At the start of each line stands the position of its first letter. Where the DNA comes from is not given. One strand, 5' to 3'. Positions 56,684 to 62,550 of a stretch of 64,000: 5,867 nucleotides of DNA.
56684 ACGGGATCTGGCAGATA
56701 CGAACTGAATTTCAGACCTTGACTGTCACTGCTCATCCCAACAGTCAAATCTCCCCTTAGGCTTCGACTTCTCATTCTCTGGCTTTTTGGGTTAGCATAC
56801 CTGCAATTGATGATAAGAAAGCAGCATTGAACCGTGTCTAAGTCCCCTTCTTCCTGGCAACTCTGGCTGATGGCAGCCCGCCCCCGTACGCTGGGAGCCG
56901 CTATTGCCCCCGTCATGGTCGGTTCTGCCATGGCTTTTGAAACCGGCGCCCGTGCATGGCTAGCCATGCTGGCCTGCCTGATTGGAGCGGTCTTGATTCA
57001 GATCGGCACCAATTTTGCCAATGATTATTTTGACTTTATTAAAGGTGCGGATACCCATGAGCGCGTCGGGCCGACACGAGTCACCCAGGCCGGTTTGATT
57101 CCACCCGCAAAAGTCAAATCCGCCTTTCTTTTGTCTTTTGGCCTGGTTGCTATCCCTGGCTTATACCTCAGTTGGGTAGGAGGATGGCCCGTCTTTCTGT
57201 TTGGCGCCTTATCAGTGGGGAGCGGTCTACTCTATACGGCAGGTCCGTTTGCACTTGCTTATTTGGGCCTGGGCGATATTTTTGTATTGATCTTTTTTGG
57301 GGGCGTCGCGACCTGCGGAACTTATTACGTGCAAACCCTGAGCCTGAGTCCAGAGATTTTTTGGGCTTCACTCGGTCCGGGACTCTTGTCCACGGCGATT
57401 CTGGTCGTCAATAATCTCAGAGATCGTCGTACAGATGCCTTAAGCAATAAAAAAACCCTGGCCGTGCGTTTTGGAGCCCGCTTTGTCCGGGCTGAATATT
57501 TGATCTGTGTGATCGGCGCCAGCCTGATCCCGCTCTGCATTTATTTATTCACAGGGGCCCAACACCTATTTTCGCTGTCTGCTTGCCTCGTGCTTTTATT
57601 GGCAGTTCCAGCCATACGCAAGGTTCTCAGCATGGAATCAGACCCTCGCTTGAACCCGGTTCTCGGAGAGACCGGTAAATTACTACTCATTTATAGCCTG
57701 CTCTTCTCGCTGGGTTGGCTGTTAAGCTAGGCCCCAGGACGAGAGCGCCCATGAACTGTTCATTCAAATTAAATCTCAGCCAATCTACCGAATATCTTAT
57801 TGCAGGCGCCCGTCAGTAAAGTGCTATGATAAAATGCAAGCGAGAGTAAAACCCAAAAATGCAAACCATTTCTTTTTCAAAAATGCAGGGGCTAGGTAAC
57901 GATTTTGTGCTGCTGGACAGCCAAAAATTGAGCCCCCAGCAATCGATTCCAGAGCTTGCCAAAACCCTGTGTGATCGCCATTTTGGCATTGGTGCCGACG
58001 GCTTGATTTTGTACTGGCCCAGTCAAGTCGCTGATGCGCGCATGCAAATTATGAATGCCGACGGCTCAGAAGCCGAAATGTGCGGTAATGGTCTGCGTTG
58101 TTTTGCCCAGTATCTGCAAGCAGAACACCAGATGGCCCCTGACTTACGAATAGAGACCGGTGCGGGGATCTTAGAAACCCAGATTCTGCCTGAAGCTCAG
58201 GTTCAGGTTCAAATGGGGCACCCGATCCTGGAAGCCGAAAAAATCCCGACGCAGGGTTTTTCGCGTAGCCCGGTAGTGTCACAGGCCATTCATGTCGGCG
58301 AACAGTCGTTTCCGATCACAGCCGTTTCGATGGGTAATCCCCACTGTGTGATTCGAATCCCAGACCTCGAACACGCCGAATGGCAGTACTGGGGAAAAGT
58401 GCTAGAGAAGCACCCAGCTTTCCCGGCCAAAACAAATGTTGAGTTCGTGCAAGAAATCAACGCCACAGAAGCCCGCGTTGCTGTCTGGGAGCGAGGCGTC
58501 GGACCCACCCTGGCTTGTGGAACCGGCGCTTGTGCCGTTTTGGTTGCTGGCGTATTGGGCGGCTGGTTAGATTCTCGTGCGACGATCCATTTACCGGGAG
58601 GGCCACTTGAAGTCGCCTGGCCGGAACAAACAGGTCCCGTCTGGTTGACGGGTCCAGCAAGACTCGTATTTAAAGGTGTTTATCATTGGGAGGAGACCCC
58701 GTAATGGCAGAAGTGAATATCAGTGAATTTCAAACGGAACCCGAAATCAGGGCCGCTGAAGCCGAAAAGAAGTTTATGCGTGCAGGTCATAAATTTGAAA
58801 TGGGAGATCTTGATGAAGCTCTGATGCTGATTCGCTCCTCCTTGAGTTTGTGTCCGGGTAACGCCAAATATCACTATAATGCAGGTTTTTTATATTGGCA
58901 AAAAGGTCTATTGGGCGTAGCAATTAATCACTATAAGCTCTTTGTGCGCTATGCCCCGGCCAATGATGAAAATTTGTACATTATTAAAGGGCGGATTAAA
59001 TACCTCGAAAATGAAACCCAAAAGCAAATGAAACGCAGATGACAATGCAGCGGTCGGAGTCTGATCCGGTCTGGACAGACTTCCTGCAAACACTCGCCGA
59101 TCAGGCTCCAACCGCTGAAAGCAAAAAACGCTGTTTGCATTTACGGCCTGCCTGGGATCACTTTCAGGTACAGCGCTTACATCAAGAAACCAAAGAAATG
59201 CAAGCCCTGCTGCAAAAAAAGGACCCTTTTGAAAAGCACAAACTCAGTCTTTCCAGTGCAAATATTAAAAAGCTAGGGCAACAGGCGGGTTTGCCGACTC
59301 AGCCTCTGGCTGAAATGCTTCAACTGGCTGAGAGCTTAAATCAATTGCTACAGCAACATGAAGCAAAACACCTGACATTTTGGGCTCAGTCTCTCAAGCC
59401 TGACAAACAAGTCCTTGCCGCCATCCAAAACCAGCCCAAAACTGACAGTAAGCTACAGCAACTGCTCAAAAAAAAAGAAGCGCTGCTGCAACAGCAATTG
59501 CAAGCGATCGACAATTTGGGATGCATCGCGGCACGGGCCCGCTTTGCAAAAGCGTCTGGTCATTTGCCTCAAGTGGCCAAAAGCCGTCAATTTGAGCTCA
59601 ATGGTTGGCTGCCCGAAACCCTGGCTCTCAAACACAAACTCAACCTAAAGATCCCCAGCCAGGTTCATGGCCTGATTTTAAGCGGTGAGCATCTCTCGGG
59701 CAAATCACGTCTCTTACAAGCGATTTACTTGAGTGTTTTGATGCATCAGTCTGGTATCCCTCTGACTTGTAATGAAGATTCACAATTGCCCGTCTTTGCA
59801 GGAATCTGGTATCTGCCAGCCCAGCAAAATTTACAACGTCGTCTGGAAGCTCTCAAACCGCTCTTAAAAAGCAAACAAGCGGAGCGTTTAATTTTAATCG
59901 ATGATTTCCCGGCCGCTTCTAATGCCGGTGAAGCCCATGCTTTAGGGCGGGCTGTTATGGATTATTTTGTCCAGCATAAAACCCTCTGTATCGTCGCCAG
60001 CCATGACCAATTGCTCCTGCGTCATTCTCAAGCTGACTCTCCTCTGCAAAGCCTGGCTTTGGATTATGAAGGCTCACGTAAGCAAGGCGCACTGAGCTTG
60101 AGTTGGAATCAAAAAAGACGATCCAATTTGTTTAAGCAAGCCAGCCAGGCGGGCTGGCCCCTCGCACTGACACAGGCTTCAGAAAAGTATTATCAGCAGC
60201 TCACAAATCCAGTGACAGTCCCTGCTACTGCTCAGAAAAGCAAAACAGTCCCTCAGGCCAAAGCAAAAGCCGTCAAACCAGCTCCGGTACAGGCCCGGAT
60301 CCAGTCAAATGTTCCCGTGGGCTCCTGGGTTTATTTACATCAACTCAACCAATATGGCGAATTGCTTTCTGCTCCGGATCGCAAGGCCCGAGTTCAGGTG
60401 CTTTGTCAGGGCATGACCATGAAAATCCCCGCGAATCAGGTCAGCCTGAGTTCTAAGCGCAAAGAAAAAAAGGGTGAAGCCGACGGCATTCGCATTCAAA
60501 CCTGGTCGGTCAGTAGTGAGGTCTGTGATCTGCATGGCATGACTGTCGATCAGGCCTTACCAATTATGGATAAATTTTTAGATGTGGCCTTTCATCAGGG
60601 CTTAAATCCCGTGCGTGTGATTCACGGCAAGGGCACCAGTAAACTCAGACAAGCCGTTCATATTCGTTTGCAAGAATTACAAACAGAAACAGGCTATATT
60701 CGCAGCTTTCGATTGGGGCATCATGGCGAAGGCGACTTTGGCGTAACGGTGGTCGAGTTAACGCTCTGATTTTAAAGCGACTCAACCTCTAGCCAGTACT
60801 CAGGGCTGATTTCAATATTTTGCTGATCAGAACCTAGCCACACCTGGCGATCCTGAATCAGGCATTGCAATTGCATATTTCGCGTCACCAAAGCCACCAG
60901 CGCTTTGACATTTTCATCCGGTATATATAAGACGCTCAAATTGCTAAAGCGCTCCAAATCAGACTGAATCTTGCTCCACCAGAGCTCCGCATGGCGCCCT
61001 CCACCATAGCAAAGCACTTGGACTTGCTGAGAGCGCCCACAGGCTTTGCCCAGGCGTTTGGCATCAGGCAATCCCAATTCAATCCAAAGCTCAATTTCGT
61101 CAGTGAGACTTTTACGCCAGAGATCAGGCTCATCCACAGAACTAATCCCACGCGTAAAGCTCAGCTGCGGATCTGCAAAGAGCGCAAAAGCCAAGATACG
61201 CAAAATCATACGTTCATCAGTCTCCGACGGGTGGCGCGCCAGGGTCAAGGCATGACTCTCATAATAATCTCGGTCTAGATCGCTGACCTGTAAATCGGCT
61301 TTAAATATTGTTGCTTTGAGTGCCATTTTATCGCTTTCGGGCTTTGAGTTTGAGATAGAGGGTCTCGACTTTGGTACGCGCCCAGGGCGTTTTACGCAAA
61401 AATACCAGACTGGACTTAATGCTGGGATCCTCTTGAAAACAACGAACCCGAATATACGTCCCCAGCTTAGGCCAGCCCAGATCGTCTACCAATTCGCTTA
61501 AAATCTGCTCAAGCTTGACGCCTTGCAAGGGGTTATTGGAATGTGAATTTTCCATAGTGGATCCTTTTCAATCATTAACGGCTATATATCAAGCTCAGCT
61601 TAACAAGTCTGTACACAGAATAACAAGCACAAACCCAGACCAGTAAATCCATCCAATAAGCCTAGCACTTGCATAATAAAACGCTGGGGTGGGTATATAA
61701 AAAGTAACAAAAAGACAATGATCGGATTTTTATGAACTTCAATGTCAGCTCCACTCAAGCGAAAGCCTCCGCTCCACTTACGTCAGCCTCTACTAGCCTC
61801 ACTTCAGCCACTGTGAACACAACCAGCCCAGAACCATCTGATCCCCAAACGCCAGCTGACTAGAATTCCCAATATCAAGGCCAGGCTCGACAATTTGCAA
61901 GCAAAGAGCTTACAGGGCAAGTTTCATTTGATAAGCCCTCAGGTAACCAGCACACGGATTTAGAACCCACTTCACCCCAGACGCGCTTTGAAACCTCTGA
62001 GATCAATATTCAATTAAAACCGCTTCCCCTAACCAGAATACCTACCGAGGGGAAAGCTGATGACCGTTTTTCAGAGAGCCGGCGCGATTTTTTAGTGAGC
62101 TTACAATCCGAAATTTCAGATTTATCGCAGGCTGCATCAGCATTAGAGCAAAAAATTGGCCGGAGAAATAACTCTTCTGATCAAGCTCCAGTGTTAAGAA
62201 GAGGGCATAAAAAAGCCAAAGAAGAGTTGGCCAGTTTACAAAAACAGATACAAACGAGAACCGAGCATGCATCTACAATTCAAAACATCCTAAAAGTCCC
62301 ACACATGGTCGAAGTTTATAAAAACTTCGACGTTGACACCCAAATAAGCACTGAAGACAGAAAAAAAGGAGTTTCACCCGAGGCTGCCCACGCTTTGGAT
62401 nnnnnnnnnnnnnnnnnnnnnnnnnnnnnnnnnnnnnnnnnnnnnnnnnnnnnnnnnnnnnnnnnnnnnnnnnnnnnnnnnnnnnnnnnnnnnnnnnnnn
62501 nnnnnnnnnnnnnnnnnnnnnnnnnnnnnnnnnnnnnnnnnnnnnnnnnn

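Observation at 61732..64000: Large coiled-coil protein gene whose only ATG start is separated from the body by an in-frame TAG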

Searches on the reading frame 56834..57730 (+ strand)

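Call 7: search_protein_families(library=pfam, proteins=[window:56834-57730:+], max_evalue=0.01)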
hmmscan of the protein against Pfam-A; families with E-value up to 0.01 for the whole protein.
window:56834-57730:+ (298 aa): 1 family
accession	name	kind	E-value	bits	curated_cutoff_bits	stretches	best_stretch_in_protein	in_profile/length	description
PF01040.23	UbiA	-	1.7e-31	109.9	34.2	1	24-267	2-235/250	UbiA prenyltransferase family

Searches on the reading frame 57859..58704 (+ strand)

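Call 7: search_protein_families(library=pfam, proteins=[window:57859-58704:+], max_evalue=0.01)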
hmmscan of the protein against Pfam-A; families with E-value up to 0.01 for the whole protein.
window:57859-58704:+ (281 aa): 1 family
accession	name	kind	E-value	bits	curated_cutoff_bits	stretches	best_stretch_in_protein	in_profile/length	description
PF01678.24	DAP_epimerase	-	1.1e-60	203.4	34.7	2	6-123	1-119/121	Diaminopimelate epimerase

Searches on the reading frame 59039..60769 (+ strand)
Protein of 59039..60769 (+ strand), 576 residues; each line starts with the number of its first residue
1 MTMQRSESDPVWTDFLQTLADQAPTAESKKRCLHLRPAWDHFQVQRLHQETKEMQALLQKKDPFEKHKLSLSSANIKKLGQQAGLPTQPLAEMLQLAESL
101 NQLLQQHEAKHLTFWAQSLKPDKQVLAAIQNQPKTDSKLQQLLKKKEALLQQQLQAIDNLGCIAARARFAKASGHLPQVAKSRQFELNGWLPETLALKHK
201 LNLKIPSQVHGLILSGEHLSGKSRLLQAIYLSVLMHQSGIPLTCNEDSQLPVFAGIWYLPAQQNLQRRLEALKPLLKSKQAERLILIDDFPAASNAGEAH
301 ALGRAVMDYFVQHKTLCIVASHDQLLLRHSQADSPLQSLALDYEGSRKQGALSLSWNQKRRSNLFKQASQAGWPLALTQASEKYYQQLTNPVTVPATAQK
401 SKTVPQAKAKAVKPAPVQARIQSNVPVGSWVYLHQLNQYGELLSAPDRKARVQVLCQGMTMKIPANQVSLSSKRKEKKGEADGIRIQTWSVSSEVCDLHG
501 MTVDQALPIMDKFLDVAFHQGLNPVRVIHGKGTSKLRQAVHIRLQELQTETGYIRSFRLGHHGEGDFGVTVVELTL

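Call 7: search_protein_families(library=pfam, proteins=[window:59039-60769:+], max_evalue=0.01)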
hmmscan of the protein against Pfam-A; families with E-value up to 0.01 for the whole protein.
window:59039-60769:+ (576 aa): 3 families
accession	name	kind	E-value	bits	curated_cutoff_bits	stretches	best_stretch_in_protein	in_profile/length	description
PF01713.27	Smr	-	3.6e-21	75.5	25.7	1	497-574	2-76/77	Smr domain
PF20297.4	MSSS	-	2.7e-08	33.8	26.8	1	427-467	1-41/42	MutS2 and Smr-associated SH3 domain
PF00488.27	MutS_V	-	1.4e-05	25.6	30.2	1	213-388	2-187/188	MutS domain V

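Call 47: find_encoding_contigs(protein=window:59039-60769:+, flank=10000, max_places=5)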
Protein window:59039-60769:+ (576 aa): no gene with exactly this product is on record in the collection.

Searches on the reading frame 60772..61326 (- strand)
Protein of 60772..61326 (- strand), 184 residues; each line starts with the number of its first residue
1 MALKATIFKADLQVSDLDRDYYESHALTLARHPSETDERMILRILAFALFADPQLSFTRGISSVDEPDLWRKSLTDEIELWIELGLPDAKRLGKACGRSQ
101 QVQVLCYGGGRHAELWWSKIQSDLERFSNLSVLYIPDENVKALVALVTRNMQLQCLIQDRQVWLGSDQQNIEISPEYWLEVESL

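Call 7: search_protein_families(library=pfam, proteins=[window:60772-61326:-], max_evalue=0.01)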
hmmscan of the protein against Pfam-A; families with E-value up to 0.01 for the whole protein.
window:60772-61326:- (184 aa): 1 family
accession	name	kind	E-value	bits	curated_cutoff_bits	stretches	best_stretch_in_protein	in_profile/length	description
PF07152.18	YaeQ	-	2.3e-75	252.5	25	1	1-174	1-172/173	YaeQ protein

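Call 21: find_encoding_contigs(protein=window:60775-61326:-, flank=10000, max_places=10)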
Protein window:60775-61326:- (184 aa): no gene with exactly this product is on record in the collection.

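Call 48: list_cluster_members(proteins=[window:60775-61326:-, window:61331-61555:-, window:59039-60766:+, window:57859-58701:+, window:56834-57727:+, window:56254-56757:+])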
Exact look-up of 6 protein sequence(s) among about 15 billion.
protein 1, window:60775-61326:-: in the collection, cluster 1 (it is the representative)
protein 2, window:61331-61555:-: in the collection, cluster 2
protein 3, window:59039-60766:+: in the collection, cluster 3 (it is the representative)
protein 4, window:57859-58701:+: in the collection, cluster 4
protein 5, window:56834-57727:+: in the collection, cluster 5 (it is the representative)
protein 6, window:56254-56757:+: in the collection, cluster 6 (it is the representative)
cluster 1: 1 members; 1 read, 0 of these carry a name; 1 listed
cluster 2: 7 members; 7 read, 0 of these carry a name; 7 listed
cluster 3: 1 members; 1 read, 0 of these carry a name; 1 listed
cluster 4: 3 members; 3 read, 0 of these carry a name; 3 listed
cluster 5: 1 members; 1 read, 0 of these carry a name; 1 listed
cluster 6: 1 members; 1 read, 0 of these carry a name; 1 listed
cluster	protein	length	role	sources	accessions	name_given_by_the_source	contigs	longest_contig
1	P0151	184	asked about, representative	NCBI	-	-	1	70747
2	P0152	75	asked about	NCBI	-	-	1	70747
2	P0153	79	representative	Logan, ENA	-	-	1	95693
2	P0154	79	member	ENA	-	-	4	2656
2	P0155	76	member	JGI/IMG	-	-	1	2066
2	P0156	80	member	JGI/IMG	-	-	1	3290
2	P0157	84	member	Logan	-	-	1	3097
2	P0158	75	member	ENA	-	-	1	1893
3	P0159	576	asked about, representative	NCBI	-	-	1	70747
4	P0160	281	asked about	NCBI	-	-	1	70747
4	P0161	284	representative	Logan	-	-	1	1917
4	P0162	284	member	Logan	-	-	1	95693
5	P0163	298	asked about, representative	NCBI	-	-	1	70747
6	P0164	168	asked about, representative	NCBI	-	-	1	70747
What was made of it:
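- No product on record: six neighbouring proteins from the same 70.7-kb NCBI contig are in the protein collection (call 48).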

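Call 49: find_encoding_contigs(protein=P0153, flank=10000, max_places=6)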
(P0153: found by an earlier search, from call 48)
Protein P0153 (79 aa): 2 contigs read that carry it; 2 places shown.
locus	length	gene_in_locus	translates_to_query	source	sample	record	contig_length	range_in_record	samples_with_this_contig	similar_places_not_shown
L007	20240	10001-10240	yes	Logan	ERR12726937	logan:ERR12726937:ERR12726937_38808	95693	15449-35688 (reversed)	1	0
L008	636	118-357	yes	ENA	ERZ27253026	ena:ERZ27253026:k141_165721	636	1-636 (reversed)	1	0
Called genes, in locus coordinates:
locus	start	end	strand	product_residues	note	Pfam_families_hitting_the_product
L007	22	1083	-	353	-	-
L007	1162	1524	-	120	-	-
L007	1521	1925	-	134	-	PF02661:Fic (weak)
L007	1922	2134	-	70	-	-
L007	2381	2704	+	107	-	-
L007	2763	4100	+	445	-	-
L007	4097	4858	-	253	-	PF01061:ABC2_membrane, PF12698:ABC2_membrane_3 (weak)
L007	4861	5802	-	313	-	PF00005:ABC_tran, PF13175:AAA_15 (faint), PF13304:AAA_21 (faint)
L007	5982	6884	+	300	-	PF10503:Esterase_PHB, PF20434:BD-FAE (faint), PF02230:Abhydrolase_2 (weak)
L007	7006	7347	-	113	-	-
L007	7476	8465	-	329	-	PF22692:LlgE_F_G_D1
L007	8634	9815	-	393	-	PF06181:Urate_ox_N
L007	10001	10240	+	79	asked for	PF09905:VF530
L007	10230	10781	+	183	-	PF07152:YaeQ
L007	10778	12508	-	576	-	PF20297:MSSS (faint), PF01713:Smr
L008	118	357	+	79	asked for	PF09905:VF530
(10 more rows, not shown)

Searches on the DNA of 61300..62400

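Call 82: search_rna_families(source=window, start=61300, end=62400, threshold=evalue, max_evalue=1)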
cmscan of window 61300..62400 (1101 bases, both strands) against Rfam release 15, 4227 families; matches with E-value up to 1: 1.
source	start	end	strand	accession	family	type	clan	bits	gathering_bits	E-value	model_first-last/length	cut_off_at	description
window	62168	62234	+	RF02248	Six3os1_3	Gene; lncRNA;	-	16.8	40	0.11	1-75/75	no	Six3os1 conserved region 3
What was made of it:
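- On Pyrrolysine-containing or programmed UAG-readthrough genes: There is no Rfam hit (call 82).
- Tried and rejected: A known RNA element: none (call 82).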

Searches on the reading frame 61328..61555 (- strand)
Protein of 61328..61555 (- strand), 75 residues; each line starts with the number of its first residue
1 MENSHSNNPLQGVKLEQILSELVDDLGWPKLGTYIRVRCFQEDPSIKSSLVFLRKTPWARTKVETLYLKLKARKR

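Call 7: search_protein_families(library=pfam, proteins=[window:61328-61555:-], max_evalue=0.01)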
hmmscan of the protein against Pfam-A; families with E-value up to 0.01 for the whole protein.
window:61328-61555:- (75 aa): 1 family
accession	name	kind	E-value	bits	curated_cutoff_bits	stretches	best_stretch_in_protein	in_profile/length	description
PF09905.14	VF530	-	7.2e-32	109.8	27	1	6-68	1-63/63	DNA-binding protein VF530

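Call 22: find_encoding_contigs(protein=window:61331-61555:-, flank=10000, max_places=10)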
Protein window:61331-61555:- (75 aa): no gene with exactly this product is on record in the collection.

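Call 77: find_related_loci(query=window:61331-61555:-, collection=metagenome_contigs, flank=10000)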
Query window:61331-61555:- (75 aa) in metagenome_contigs; peptide patterns used: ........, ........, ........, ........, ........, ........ (x = any residue, [..] = any of these).
513 stretches matched a pattern; 169 encode a relative of the query (tblastn E <= 1e-3); the best 80 are kept; 80 distinct loci.
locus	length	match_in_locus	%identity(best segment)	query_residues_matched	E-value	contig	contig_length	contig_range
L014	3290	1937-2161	91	1-75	2e-44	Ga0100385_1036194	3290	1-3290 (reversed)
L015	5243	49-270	62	1-74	6e-28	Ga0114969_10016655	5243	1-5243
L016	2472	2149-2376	62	1-75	4e-27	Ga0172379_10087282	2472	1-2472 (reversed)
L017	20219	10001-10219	64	4-75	4e-27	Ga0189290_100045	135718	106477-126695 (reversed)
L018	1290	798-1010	63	1-71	2e-27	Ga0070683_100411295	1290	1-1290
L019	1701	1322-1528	62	3-71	4e-27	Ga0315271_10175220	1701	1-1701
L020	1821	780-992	63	1-71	3e-27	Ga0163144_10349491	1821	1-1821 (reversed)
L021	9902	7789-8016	61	1-75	5e-27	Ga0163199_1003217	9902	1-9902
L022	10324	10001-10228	62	1-75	7e-27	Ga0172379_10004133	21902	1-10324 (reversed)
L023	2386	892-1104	62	1-71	7e-27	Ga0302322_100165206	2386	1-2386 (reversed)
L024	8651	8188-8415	61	1-75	8e-27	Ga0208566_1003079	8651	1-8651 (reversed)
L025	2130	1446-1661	61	1-72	2e-26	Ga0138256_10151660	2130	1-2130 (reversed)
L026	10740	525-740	61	1-72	2e-26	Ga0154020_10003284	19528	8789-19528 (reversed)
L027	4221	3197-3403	64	6-74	3e-26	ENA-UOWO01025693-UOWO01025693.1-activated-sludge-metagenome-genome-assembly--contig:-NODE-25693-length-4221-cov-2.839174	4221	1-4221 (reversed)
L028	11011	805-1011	65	1-69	3e-26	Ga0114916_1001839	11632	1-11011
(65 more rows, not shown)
